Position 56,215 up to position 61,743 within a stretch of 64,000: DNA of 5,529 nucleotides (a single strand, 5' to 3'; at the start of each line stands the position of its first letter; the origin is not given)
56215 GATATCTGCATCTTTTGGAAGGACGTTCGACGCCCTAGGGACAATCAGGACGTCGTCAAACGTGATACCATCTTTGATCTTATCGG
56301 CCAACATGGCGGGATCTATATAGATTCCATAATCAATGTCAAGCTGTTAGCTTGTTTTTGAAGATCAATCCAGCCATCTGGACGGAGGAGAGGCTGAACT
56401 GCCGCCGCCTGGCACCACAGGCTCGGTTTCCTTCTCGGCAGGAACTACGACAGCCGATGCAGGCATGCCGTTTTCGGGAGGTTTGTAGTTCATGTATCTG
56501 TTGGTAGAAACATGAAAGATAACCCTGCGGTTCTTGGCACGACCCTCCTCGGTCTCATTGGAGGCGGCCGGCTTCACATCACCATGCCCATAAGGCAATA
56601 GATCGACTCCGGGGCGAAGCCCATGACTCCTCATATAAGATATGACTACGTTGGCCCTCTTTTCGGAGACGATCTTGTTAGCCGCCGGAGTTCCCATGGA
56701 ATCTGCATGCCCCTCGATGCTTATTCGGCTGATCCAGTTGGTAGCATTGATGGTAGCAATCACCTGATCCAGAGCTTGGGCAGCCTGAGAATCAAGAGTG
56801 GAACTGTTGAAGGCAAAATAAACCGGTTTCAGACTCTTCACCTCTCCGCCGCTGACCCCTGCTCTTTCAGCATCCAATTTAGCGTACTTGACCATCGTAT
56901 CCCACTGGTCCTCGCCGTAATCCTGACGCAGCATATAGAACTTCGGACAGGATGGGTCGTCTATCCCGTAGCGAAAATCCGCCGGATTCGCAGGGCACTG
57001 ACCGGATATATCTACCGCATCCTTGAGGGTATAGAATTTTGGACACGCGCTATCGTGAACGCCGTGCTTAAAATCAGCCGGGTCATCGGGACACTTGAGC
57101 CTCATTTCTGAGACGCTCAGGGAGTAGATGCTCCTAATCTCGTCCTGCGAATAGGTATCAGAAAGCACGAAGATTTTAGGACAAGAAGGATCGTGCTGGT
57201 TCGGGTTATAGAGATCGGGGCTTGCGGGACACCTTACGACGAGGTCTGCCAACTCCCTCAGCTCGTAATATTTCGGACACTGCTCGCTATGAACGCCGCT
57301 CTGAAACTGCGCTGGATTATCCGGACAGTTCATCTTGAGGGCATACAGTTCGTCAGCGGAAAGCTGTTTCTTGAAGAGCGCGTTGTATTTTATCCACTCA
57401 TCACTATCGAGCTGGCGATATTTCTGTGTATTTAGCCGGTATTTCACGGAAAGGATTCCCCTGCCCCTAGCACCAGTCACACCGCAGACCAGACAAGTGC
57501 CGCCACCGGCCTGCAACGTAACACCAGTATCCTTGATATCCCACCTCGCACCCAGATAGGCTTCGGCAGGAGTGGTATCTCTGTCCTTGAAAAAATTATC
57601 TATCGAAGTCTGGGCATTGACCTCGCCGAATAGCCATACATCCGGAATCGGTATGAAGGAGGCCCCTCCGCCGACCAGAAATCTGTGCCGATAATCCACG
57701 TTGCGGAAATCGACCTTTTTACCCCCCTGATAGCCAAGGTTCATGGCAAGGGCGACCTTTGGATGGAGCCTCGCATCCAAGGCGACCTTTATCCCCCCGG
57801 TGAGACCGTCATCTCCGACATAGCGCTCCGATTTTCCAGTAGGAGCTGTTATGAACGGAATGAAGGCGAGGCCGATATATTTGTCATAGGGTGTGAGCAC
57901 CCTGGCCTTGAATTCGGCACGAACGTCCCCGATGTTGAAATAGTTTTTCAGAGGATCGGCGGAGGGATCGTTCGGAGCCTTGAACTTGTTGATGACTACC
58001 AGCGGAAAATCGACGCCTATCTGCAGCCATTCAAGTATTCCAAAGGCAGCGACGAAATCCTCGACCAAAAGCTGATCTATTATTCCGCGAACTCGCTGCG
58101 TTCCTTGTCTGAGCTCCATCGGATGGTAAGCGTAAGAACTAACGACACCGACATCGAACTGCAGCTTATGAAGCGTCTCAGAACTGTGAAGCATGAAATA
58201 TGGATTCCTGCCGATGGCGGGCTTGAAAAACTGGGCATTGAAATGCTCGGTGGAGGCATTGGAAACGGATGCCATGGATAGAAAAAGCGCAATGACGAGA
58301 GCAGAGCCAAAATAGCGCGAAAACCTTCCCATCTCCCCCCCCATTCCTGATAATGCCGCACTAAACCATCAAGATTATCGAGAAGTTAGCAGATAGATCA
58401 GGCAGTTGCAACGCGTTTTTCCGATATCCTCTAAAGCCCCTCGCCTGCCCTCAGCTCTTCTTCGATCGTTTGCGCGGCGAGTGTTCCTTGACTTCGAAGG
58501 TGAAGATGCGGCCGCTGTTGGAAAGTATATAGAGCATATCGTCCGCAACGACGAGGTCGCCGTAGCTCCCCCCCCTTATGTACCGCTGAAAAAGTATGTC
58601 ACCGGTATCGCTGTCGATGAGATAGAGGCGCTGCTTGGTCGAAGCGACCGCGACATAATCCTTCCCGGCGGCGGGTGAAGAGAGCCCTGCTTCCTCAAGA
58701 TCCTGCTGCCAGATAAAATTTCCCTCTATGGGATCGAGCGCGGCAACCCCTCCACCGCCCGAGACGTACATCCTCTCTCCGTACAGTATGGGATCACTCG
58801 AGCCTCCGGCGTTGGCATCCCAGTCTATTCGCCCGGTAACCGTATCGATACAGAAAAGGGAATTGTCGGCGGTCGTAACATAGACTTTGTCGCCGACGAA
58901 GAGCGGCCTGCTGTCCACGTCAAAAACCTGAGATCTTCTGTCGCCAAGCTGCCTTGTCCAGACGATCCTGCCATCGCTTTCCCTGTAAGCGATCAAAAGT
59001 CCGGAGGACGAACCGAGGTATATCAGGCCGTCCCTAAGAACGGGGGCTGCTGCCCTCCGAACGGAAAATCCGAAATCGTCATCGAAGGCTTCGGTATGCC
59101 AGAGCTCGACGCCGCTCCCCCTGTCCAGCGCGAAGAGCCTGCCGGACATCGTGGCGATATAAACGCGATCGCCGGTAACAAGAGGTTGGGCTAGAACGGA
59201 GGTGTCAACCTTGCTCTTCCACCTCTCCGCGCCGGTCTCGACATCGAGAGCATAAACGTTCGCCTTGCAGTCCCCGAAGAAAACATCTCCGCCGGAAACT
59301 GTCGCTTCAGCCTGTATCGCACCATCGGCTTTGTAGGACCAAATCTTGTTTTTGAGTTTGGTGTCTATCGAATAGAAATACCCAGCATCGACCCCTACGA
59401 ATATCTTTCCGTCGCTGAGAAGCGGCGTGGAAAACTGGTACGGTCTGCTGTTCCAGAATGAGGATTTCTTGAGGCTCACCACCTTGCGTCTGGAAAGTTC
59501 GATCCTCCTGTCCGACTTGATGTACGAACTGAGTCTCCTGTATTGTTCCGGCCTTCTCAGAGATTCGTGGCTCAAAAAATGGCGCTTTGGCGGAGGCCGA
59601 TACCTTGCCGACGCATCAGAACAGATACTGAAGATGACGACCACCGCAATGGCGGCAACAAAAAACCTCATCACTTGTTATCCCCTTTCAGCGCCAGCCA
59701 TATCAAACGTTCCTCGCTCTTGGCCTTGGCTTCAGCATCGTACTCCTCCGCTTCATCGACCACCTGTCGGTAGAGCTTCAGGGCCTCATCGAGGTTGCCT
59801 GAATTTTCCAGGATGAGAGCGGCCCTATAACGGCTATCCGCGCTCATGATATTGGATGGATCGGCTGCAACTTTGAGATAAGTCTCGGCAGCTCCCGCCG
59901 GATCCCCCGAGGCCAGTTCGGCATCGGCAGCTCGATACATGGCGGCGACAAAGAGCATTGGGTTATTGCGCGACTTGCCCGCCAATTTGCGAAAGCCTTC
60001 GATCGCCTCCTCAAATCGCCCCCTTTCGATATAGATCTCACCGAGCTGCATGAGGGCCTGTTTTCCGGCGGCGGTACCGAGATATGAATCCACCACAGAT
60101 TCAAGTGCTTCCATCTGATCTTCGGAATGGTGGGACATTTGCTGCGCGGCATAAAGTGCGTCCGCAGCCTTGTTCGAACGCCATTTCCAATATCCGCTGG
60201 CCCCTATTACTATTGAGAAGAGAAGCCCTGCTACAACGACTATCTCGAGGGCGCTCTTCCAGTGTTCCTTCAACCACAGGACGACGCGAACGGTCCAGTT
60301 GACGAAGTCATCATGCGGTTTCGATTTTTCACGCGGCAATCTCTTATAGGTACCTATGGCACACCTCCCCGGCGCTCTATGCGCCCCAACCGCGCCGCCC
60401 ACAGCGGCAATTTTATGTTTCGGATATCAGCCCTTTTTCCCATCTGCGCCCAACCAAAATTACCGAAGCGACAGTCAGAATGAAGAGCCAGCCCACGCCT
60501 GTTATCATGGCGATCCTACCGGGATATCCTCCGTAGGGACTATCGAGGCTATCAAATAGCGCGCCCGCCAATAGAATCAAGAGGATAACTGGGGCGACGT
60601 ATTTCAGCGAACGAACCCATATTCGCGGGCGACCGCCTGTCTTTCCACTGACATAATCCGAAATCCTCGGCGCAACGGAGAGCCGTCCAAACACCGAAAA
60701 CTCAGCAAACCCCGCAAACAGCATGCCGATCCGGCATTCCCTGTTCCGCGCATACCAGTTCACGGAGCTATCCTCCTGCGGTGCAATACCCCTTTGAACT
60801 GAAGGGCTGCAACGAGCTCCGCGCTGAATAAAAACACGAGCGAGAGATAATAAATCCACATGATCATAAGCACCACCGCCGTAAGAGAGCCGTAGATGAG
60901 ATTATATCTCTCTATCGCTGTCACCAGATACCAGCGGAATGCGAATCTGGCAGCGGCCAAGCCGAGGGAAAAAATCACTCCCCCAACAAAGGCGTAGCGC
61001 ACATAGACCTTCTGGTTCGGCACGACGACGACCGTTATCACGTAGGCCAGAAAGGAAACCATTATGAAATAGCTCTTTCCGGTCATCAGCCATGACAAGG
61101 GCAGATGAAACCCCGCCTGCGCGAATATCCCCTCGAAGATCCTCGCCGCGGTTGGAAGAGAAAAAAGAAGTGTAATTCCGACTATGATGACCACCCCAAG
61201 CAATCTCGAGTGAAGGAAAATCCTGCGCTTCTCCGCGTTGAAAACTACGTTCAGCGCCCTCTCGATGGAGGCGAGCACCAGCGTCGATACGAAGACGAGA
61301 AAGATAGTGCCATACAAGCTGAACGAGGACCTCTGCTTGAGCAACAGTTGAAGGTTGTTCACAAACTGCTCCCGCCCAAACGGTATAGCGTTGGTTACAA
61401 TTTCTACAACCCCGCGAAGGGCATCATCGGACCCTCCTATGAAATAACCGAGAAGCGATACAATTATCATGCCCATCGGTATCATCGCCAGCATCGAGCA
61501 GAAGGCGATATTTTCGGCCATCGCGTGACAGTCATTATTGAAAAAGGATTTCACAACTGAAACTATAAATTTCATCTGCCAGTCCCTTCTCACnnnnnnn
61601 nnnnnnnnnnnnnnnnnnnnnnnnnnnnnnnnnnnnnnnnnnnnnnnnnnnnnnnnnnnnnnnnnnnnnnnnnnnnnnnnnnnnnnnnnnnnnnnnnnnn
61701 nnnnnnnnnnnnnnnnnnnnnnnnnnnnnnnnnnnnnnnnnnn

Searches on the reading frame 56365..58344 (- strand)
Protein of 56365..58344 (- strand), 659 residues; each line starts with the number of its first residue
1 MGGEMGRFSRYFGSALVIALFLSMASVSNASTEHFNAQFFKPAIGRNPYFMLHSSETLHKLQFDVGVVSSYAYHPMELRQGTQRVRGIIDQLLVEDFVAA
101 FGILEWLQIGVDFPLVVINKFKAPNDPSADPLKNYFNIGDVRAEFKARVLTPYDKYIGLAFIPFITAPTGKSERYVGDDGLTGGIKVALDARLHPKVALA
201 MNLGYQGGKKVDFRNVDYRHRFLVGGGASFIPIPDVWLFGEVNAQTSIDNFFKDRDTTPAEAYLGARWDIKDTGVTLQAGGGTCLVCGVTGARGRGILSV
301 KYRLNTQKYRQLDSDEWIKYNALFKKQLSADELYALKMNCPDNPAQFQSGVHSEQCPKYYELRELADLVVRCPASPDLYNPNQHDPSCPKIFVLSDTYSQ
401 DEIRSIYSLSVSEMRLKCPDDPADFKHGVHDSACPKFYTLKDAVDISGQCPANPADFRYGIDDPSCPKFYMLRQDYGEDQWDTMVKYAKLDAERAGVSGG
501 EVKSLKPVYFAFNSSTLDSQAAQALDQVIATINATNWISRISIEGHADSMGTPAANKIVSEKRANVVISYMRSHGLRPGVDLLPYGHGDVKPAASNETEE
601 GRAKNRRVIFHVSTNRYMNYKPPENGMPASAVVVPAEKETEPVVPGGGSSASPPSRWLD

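Call 32: search_protein_families(library=pfam, proteins=[window:56365-58344:-])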
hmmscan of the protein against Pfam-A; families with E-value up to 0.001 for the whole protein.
window:56365-58344:- (659 aa): 1 family
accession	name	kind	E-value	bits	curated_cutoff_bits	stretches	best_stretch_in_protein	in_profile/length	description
PF00691.25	OmpA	-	1.5e-18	67.3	27.2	1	509-606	1-98/98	OmpA family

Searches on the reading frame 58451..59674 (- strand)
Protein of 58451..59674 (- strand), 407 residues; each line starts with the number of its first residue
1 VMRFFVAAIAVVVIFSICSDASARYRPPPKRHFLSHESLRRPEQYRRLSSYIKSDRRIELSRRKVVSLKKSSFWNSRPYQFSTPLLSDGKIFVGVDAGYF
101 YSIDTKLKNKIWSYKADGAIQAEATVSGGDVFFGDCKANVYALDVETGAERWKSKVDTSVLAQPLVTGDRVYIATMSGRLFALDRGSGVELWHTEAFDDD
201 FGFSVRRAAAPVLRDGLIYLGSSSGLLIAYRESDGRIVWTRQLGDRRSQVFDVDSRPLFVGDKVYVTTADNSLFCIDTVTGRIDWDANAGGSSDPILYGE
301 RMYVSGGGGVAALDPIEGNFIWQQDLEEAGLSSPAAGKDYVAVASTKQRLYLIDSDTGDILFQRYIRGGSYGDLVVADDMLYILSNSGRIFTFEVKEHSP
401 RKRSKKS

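Call 32: search_protein_families(library=pfam, proteins=[window:58451-59674:-])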
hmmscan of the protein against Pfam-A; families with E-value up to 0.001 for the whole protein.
window:58451-59674:- (407 aa): 5 families
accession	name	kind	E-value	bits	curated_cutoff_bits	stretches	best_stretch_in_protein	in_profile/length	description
PF13360.13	PQQ_2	-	3.7e-47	161.4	27.6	2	109-324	14-233/233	Outer membrane protein assembly factor BamB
PF13570.13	Beta-prop_ACSF4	-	8e-38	131.1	133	2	215-394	19-201/329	Beta-alanine-activating enzyme, beta-propeller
PF01011.28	PQQ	-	3.6e-18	66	26.7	2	238-289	30-85/595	Glucose/ethanol/alcohol dehydrogenase, beta-propeller domain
PF03478.24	Beta-prop_KIB1-4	-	6.4e-07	29.6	27.4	0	328-400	68-143/242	KIB1-4 beta-propeller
PF25293.1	Beta-prop_EMC1_N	-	0.00087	19.5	34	0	169-290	32-148/219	EMC1 N-terminal beta-propeller domain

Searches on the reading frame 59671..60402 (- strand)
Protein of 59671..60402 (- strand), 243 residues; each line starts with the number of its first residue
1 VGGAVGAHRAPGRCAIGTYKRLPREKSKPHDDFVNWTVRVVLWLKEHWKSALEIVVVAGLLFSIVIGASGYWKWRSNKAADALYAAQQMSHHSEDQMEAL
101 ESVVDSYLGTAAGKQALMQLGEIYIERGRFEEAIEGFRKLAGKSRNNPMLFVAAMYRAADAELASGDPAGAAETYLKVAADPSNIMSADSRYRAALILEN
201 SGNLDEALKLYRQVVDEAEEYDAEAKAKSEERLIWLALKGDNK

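Call 32: search_protein_families(library=pfam, proteins=[window:59671-60402:-])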
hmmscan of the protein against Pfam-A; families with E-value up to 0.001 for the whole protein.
window:59671-60402:- (243 aa): 14 families
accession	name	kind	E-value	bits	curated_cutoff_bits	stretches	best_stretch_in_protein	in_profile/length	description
PF13174.12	TPR_6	-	1.6e-11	44.5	26.3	0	115-141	1-27/33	Tetratricopeptide repeat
PF13432.12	TPR_16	-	1.4e-10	41.9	32.7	1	156-218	1-61/65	Tetratricopeptide repeat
PF07719.23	TPR_2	-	1.3e-09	37.9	27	0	116-140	3-27/34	Tetratricopeptide repeat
PF13181.12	TPR_8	-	3.5e-09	36.5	25.7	0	188-219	1-32/34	Tetratricopeptide repeat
PF13428.12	TPR_14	-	6.1e-09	36.1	23.5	0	191-219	4-32/44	Tetratricopeptide repeat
PF13176.12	TPR_7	-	1.1e-08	35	27.9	0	116-140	1-25/36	Tetratricopeptide repeat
PF09976.15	TPR_21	-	1.2e-08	35.3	25.5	1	43-153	3-115/193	Tetratricopeptide repeat-like domain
PF00515.34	TPR_1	-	1.4e-07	31.4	27.8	0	116-139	3-26/34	Tetratricopeptide repeat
PF14559.12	TPR_19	-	3.2e-07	31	25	0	163-226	2-62/68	Tetratricopeptide repeat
PF24575.1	TPR_Slam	-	1.4e-05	25.9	35.2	0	191-221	50-80/104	Surface lipoprotein assembly modifier, N-terminal TPR repeats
PF13424.12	TPR_12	-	1.9e-05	25.2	30.1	0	190-221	5-36/77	Tetratricopeptide repeat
PF13374.12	TPR_10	-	2e-05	24.9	27.5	0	188-217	2-31/42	Tetratricopeptide repeat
PF13414.12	TPR_11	-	2.1e-05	24.6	26.8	0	121-139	1-19/42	TPR repeat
PF07721.20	TPR_4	-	0.00019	22.2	27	0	116-133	3-20/26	Tetratricopeptide repeat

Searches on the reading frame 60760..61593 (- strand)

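Call 32: search_protein_families(library=pfam, proteins=[window:60760-61593:-])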
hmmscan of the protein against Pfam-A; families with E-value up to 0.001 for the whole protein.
window:60760-61593:- (277 aa): 1 family
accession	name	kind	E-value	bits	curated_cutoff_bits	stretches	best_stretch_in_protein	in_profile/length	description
PF03631.20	Virul_fac_BrkB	-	2.1e-33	116.5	33.7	1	19-265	2-256/259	Virulence factor BrkB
